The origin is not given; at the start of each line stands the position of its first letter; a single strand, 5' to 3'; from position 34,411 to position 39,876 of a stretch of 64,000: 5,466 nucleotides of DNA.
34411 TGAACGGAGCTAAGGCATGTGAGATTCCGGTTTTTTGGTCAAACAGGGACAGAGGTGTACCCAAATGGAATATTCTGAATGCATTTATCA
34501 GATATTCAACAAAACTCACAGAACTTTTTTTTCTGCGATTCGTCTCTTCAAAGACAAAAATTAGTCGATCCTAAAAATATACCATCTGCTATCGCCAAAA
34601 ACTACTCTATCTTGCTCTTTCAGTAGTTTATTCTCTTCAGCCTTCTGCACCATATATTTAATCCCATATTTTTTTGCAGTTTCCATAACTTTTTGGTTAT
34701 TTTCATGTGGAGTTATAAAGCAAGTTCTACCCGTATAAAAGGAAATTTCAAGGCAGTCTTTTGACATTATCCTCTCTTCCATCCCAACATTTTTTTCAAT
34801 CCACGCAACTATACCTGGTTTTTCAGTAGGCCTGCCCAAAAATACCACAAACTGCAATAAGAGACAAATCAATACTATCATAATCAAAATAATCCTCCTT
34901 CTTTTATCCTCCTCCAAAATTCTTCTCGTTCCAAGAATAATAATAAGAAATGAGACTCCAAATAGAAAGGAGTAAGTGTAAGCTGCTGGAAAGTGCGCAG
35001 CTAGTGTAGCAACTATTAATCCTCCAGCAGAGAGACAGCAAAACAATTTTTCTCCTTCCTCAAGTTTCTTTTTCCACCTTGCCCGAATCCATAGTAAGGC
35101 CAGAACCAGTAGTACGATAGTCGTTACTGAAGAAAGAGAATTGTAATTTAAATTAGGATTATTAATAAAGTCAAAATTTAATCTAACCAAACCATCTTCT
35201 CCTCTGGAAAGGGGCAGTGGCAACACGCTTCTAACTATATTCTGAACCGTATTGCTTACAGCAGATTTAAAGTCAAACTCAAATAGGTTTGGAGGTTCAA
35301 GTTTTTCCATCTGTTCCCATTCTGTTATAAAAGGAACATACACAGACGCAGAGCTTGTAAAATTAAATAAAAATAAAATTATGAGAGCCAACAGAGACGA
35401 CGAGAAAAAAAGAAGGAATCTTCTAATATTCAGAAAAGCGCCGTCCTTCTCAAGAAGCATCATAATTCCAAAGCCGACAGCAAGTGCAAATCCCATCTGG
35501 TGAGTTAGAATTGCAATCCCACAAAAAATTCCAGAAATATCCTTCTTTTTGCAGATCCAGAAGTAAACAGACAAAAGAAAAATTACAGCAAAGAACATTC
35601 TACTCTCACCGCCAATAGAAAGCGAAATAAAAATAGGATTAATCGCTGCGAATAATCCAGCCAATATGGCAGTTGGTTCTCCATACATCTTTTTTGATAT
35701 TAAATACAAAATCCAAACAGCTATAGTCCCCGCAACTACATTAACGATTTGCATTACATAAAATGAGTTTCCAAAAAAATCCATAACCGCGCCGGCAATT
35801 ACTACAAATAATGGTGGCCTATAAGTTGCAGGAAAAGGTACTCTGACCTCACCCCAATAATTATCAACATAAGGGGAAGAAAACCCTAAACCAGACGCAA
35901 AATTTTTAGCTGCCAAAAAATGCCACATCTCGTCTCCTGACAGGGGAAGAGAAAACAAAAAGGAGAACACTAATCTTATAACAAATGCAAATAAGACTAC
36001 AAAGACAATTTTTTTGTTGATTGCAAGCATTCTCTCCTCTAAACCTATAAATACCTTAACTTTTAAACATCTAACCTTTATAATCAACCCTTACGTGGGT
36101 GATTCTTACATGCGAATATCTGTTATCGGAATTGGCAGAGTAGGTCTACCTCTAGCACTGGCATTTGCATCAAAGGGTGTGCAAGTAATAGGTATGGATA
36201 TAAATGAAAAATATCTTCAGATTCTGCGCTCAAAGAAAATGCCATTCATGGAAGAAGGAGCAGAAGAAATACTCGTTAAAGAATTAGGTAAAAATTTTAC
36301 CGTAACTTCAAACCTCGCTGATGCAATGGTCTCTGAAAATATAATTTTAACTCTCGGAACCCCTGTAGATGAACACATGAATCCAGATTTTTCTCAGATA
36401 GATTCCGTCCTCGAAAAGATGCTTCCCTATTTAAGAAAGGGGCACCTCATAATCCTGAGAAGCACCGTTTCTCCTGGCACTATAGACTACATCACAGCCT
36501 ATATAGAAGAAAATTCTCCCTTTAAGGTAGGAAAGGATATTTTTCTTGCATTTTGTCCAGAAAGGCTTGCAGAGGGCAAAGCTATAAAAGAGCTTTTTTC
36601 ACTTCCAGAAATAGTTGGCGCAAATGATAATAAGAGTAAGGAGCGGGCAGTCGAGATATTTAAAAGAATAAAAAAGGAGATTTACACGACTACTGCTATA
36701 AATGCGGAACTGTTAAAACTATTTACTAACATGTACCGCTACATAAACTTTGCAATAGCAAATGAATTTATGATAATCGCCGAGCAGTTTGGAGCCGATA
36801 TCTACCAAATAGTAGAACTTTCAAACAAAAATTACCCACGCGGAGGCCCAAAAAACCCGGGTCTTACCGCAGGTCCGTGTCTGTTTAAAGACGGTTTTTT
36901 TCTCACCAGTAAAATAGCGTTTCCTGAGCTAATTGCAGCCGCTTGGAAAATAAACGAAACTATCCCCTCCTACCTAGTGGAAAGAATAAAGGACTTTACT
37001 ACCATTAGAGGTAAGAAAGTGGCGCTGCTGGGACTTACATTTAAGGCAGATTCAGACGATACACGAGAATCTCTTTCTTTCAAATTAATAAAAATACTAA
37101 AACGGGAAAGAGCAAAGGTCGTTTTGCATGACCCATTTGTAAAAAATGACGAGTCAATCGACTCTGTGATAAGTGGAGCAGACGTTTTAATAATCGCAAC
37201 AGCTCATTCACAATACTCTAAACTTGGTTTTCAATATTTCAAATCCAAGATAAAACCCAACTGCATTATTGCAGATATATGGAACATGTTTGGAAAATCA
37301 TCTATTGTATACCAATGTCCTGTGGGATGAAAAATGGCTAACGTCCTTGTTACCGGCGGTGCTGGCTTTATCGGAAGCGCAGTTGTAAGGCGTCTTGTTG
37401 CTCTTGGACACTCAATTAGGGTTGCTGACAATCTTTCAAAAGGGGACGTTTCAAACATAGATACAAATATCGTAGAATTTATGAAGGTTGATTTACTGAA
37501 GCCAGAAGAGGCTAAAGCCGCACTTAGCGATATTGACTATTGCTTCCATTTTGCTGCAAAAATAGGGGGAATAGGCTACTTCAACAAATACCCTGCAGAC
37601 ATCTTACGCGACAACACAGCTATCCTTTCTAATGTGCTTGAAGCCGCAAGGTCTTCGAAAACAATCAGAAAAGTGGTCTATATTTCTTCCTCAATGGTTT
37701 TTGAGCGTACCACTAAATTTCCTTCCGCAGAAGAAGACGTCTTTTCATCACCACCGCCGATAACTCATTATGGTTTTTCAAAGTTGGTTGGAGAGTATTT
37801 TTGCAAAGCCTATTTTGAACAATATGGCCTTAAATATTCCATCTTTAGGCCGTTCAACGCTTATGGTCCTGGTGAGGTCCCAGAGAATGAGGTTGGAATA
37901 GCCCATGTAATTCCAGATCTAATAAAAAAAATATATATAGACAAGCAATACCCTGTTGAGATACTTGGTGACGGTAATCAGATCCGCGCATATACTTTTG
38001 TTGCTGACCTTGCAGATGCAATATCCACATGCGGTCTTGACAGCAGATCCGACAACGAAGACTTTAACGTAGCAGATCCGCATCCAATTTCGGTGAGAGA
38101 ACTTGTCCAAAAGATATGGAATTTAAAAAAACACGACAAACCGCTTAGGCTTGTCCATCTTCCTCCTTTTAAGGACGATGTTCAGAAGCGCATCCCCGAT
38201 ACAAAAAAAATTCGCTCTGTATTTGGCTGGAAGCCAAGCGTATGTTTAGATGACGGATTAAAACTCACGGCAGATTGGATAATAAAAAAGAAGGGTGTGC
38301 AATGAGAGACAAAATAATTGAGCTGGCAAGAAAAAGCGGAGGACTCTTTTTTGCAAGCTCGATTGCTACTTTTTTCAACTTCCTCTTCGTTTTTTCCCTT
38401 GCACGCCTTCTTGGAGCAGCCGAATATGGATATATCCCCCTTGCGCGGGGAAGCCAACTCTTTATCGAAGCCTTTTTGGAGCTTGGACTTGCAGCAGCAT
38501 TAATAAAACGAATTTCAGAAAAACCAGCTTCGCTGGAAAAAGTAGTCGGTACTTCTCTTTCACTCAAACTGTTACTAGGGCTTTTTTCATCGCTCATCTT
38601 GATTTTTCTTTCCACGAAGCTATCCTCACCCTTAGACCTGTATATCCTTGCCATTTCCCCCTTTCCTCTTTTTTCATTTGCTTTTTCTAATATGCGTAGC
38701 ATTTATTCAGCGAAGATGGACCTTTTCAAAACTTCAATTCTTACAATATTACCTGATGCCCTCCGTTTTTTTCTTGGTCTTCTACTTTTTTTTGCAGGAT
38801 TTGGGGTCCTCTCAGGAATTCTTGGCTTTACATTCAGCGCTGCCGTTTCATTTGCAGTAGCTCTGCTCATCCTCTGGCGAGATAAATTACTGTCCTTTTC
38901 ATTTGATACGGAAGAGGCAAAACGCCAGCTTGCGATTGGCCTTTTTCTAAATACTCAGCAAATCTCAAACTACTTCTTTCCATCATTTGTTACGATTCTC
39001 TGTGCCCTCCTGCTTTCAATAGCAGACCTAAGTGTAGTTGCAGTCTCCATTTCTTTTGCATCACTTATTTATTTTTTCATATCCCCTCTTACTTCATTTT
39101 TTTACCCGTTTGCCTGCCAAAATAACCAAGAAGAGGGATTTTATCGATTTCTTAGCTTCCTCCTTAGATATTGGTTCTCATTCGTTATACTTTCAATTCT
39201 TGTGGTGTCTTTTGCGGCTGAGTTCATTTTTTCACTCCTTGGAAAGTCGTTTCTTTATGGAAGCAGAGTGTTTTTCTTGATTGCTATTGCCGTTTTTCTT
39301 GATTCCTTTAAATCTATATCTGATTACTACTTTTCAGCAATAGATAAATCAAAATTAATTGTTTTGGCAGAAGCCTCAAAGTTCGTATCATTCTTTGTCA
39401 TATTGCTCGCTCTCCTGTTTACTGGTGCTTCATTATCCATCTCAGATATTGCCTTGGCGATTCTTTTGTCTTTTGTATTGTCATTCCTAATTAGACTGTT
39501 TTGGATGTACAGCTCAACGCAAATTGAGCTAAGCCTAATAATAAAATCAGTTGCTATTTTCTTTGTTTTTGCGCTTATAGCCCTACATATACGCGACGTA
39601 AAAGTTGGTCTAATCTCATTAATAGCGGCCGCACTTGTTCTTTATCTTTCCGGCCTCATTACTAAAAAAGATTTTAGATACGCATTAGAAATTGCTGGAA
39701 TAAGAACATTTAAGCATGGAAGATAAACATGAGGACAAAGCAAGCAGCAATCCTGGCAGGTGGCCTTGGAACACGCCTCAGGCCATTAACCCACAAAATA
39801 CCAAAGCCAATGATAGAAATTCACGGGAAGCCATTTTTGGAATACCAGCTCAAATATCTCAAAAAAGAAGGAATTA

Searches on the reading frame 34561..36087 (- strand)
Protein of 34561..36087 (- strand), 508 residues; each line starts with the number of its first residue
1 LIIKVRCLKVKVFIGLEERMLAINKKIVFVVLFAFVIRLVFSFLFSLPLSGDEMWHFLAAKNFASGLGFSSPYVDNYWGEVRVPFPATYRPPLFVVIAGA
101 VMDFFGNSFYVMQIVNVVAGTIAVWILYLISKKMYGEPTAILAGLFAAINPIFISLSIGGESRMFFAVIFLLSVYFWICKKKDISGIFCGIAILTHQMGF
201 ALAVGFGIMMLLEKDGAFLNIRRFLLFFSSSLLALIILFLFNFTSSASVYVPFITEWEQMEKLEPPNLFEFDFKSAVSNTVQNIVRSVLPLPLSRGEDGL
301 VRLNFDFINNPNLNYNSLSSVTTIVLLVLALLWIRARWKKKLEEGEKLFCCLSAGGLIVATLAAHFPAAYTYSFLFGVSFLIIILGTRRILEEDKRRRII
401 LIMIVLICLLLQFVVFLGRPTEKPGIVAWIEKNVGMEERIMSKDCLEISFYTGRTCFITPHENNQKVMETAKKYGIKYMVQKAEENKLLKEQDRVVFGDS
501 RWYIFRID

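Call 34: search_protein_families(library=pfam, proteins=[window:34561-36087:-], max_evalue=0.0001)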
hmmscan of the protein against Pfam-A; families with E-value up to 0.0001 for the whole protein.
window:34561-36087:- (508 aa): 1 family
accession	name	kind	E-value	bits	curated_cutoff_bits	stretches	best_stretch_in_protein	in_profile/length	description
PF13231.12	PMT_2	-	1e-10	42.5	26.1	1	90-238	2-154/160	Dolichyl-phosphate-mannose-protein mannosyltransferase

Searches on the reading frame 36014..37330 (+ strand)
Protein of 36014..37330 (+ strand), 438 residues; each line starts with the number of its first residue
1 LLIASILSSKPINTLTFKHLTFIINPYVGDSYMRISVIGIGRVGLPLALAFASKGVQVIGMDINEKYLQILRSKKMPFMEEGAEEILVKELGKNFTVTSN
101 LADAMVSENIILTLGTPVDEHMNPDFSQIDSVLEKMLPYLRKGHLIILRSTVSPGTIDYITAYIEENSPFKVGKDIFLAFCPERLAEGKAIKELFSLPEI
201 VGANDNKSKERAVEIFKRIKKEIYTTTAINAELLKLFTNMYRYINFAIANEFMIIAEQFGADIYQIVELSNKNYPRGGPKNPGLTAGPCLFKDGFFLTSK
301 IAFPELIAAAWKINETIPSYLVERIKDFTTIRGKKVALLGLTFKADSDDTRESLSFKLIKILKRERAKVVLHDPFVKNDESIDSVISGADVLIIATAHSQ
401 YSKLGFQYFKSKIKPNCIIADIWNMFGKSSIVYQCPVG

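Call 7: search_protein_families(library=pfam, proteins=[window:36014-37330:+], max_evalue=0.00001)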
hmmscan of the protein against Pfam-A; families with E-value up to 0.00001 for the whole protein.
window:36014-37330:+ (438 aa): 4 families
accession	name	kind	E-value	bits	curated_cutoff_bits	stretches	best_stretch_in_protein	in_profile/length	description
PF03721.20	UDPG_MGDP_dh_N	-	8.7e-42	143.3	27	1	33-212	1-184/187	UDP-glucose/GDP-mannose dehydrogenase family, NAD binding domain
PF03720.21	UDPG_MGDP_dh_C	-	6.9e-21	75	30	1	337-426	1-101/103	UDP-glucose/GDP-mannose dehydrogenase family, UDP binding domain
PF00984.24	UDPG_MGDP_dh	-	1e-11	45.2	25.4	1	230-315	2-93/94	UDP-glucose/GDP-mannose dehydrogenase family, central domain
PF03446.21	NAD_binding_2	-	3.1e-07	31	21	1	34-167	1-110/161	NAD binding domain of 6-phosphogluconate dehydrogenase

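Call 37: search_protein_families(library=ncbifam, proteins=[window:36014-37330:+], max_evalue=1e-10)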
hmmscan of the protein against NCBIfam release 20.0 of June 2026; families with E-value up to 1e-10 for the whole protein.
window:36014-37330:+ (438 aa): 7 families
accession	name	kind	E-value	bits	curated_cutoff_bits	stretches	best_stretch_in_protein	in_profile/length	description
TIGR03026.1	NDP-sugDHase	subfamily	6.7e-100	334.7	189.8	1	33-421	1-410/413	nucleotide sugar dehydrogenase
NF040825.1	UDPMaNacDH_Arch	equivalog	1.7e-72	244.6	750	1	33-419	1-395/418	UDP-N-acetyl-D-mannosamine dehydrogenase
NF008286.0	PRK11064.1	equivalog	4.4e-54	183.7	459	1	31-412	2-410/420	UDP-N-acetyl-D-mannosamine dehydrogenase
NF041297.1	UDPGDh_AglM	equivalog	3.4e-46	158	670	1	33-378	1-361/429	UDP-glucose 6-dehydrogenase AglM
NF047673.2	TeichurnBiosyTuaD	equivalog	3e-40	138.7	700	1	34-426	3-414/439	UDP-glucose 6-dehydrogenase TuaD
NF011729.0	PRK15182.1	equivalog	2.4e-36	125.4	592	1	32-414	6-404/425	Vi polysaccharide biosynthesis UDP-N-acetylglucosamine C-6 dehydrogenase TviB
NF011631.0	PRK15057.1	equivalog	2.4e-19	69.7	757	1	33-386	1-349/388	UDP-glucose 6-dehydrogenase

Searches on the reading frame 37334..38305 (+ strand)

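Call 7: search_protein_families(library=pfam, proteins=[window:37334-38305:+], max_evalue=0.00001)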
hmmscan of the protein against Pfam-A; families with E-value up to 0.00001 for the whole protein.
window:37334-38305:+ (323 aa): 7 families
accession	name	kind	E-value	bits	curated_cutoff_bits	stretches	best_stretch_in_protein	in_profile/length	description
PF01370.27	Epimerase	-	1.1e-54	185.8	20.9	1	4-247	1-240/240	NAD dependent epimerase/dehydratase family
PF16363.11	GDP_Man_Dehyd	-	3e-37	129.3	27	1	5-310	1-330/332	GDP-mannose 4,6 dehydratase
PF01073.25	3Beta_HSD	-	1.9e-16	60.3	22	1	5-182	1-187/280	3-beta hydroxysteroid dehydrogenase/isomerase family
PF07993.18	NAD_binding_4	-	1.1e-12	48.2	20.1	1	55-202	77-231/258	Male sterility protein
PF13460.12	NAD_binding_10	-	2.7e-08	34.4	27.2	1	8-173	1-143/184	NAD(P)H-binding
PF04321.23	RmlD_sub_bind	-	7.5e-08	32.2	27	1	3-164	2-143/287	RmlD substrate binding domain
PF02719.21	Polysacc_synt_2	-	5.9e-06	26.1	20.2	0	4-119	1-128/293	Polysaccharide biosynthesis protein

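Call 37: search_protein_families(library=ncbifam, proteins=[window:37334-38305:+], max_evalue=1e-10)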
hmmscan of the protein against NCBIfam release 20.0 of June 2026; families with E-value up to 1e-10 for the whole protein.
window:37334-38305:+ (323 aa): 16 families
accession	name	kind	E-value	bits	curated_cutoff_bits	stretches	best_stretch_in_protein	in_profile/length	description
NF047922.1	GDPFucSynFcl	equivalog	2.6e-38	132.2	500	1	3-319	4-304/308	GDP-L-fucose synthase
TIGR01179.1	galE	equivalog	7.2e-36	123.7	262.3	1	3-319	1-328/332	UDP-glucose 4-epimerase GalE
TIGR01181.1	dTDP_gluc_dehyt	equivalog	3.5e-34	118.3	365.1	1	4-319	2-314/321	dTDP-glucose 4,6-dehydratase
TIGR04180.1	EDH_00030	hypoth_equivalog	3.4e-31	108.4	475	1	4-302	1-295/297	NAD-dependent 4,6-dehydratase LegB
NF011728.1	PRK15181.1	equivalog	1.2e-23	83.7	760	1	4-320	18-341/348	Vi polysaccharide biosynthesis UDP-N-acetylglucosaminuronic acid C-4 epimerase TviC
TIGR02197.1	heptose_epim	equivalog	1.3e-23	83.7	274.6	1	4-317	1-314/316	ADP-glyceromanno-heptose 6-epimerase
TIGR03466.1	HpnA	hypoth_equivalog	3.8e-20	72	367.65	1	3-182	2-176/327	hopanoid-associated sugar epimerase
NF042422.1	oxyalk_red_OleD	equivalog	1e-18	67.8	580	1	3-261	2-246/329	2-alkyl-3-oxoalkanoate reductase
NF008872.0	PRK11908.1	equivalog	8.9e-18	64.4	294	1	2-314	2-333/349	bifunctional UDP-4-keto-pentose/UDP-xylose synthase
NF042423.1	oxyalk_red_Shew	equivalog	6e-17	61.7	580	1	2-265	9-257/331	2-alkyl-3-oxoalkanoate reductase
NF007582.0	PRK10217.1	equivalog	7.9e-17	61.4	698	1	1-318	1-333/355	dTDP-glucose 4,6-dehydratase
NF007956.0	PRK10675.1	subfamily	9.9e-16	57.8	394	1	3-317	2-330/338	UDP-glucose 4-epimerase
NF007490.0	PRK10084.1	subfamily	2.7e-15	56.2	649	0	142-319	163-337/361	dTDP-glucose 4,6-dehydratase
NF008360.0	PRK11150.1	equivalog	1.1e-14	54.4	452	1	4-229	2-220/310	ADP-glyceromanno-heptose 6-epimerase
NF005998.1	PRK08125.1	equivalog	1.5e-11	43.4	777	0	3-315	317-648/649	bifunctional UDP-4-amino-4-deoxy-L-arabinose formyltransferase/UDP-glucuronic acid oxidase ArnA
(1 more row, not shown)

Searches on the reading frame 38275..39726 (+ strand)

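Call 7: search_protein_families(library=pfam, proteins=[window:38275-39726:+], max_evalue=0.00001)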
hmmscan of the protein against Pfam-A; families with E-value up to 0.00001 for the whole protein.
window:38275-39726:+ (483 aa): 2 families
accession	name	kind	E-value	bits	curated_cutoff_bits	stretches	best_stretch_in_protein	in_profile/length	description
PF13440.11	Polysacc_synt_3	-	2.7e-12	47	23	1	42-326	2-288/293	Polysaccharide biosynthesis protein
PF01943.22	Polysacc_synt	-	3.9e-08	33.5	28.2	1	21-278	5-268/274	Polysaccharide biosynthesis protein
